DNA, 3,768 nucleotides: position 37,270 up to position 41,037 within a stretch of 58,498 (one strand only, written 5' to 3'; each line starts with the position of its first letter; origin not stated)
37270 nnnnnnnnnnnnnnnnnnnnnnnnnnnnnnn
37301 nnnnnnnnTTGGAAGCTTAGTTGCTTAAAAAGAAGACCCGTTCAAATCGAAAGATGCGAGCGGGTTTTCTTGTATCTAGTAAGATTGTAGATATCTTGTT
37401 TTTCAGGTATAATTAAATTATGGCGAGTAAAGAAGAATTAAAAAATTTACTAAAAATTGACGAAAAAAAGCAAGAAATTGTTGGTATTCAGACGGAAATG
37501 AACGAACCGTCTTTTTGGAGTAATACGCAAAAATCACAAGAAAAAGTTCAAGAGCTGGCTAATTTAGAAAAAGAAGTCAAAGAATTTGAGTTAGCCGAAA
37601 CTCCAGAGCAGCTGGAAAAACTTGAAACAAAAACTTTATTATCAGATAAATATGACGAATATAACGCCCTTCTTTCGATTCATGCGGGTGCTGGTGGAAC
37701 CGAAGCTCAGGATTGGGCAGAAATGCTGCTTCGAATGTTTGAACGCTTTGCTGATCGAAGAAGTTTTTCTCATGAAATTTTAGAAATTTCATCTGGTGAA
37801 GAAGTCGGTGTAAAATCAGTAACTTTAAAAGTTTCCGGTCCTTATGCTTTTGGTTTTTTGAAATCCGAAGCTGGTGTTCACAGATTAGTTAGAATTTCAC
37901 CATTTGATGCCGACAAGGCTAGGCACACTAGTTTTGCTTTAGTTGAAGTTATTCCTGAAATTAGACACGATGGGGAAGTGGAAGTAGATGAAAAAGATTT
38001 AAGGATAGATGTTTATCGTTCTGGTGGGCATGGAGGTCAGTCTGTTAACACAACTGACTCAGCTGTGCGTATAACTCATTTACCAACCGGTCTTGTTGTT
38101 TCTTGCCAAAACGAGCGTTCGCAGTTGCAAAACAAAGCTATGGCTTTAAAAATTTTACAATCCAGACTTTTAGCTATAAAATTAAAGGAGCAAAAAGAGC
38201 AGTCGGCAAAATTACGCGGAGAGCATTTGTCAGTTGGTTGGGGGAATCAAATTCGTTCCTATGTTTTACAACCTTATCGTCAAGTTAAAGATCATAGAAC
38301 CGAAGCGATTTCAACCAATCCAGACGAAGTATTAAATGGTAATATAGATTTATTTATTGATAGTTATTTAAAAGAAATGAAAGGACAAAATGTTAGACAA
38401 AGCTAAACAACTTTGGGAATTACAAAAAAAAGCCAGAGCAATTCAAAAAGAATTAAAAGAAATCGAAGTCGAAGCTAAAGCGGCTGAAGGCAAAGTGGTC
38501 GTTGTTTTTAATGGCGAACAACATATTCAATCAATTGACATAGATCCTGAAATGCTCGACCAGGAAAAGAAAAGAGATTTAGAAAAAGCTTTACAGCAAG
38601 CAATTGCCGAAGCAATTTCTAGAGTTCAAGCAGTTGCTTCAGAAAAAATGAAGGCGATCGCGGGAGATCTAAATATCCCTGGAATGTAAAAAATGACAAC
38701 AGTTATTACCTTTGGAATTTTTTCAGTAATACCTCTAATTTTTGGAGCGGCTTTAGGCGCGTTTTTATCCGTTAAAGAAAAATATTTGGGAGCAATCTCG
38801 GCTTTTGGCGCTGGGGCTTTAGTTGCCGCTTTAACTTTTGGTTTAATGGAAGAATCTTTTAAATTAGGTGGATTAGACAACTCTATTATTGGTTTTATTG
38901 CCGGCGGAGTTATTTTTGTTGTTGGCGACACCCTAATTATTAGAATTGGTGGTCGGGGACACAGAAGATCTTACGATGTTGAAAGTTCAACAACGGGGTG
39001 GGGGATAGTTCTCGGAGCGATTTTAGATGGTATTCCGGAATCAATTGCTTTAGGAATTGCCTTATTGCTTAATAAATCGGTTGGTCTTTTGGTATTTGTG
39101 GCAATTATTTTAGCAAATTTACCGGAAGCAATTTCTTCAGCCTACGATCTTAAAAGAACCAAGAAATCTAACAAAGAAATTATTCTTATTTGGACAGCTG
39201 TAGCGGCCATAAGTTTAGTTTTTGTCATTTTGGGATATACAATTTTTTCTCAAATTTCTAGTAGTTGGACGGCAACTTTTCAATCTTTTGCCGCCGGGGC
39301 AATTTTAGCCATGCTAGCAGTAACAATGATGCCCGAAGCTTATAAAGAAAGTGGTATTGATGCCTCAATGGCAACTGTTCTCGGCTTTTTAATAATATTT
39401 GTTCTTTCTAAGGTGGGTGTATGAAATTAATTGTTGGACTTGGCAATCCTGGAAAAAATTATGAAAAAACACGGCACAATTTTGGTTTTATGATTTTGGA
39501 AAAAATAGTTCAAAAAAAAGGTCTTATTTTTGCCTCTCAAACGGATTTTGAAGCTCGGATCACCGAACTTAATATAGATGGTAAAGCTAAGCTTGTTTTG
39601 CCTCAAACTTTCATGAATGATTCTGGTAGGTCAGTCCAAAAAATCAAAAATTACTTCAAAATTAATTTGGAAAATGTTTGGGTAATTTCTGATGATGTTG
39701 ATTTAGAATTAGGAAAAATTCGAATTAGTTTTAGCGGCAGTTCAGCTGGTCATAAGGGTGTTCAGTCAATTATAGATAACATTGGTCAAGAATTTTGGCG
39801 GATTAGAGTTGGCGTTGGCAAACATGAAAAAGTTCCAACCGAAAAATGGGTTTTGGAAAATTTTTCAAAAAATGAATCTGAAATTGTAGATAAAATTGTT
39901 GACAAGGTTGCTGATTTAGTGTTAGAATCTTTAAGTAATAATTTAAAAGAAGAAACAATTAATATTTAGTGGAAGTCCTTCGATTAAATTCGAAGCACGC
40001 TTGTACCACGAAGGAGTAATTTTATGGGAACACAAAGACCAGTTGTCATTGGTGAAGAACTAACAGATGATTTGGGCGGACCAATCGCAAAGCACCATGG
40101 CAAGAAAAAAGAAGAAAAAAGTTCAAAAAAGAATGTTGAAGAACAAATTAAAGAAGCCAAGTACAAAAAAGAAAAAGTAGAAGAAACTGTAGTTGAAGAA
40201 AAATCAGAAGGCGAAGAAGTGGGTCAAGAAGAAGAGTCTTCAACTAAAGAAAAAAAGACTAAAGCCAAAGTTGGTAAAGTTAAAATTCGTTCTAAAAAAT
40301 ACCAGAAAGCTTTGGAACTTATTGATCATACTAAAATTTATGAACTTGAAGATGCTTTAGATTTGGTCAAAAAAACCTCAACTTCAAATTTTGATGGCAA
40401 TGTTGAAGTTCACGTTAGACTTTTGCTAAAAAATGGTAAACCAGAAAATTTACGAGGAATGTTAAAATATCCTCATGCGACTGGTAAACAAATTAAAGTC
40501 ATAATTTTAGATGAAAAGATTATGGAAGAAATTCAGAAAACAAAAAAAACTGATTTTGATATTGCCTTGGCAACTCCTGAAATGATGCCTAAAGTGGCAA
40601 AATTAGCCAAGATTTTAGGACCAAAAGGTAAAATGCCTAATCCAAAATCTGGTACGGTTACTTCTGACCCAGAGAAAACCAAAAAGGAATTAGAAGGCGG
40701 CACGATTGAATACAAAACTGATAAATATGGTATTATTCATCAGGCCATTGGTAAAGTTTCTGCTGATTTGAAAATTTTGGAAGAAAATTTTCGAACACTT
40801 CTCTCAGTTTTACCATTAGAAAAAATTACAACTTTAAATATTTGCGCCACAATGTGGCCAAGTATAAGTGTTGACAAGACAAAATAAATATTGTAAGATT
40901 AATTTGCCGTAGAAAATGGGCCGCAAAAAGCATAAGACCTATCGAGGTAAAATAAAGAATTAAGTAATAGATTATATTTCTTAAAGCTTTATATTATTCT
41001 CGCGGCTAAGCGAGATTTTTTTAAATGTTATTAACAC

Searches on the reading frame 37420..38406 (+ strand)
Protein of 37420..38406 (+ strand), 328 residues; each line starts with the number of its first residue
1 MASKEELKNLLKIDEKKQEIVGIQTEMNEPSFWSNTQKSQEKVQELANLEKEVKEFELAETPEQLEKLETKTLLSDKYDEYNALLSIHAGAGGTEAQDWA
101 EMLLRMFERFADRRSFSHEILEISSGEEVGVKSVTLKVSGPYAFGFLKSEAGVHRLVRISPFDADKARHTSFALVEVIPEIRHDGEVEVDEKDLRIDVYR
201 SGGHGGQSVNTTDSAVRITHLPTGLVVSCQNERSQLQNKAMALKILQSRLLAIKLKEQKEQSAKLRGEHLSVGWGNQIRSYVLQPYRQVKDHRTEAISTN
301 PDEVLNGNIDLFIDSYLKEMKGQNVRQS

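Call 79: search_protein_families(library=pfam, proteins=[window:37420-38406:+], max_evalue=0.001)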
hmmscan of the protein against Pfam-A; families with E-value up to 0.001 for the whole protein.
window:37420-38406:+ (328 aa): 3 families
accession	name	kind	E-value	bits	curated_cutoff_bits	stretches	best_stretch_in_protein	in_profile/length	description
PF03462.23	PCRF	-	2.5e-47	161.7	24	1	13-175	24-194/194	PCRF domain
PF00472.26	RF-1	-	2.1e-41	140.9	35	1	186-293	4-116/116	RF-1 domain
PF16326.10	ABC_tran_CTD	-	0.00015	22.3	32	1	12-55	16-59/69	ABC transporter C-terminal domain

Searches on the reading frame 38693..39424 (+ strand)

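Call 79: search_protein_families(library=pfam, proteins=[window:38693-39424:+], max_evalue=0.001)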
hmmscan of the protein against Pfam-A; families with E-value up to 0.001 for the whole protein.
window:38693-39424:+ (243 aa): 1 family
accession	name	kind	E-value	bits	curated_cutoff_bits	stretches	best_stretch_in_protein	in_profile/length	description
PF02535.28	Zip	-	2.9e-14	53.5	35.1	1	95-238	171-322/323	ZIP Zinc transporter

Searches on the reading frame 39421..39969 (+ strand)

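Call 79: search_protein_families(library=pfam, proteins=[window:39421-39969:+], max_evalue=0.001)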
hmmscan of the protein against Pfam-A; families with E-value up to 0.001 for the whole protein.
window:39421-39969:+ (182 aa): 1 family
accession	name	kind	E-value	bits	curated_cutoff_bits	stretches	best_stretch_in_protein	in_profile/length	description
PF01195.25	Pept_tRNA_hydro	-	5.5e-56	189.7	27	1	3-176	1-176/183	Peptidyl-tRNA hydrolase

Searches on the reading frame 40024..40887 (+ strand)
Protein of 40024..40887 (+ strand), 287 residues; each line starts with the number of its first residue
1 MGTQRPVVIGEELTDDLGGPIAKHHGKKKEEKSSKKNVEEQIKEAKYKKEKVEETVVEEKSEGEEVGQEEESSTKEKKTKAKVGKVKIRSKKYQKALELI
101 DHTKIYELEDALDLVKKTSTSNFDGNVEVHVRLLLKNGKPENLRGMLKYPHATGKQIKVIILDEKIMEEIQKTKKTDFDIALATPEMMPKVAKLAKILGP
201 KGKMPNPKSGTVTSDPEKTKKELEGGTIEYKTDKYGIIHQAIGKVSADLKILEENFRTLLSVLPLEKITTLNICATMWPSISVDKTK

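Call 79: search_protein_families(library=pfam, proteins=[window:40024-40887:+], max_evalue=0.001)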
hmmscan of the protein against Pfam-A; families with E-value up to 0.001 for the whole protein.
window:40024-40887:+ (287 aa): 1 family
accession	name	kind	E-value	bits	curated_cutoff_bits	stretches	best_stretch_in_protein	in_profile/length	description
PF00687.26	Ribosomal_L1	-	5.7e-29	101.5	32.2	1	160-263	67-176/198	Ribosomal protein L1p/L10e family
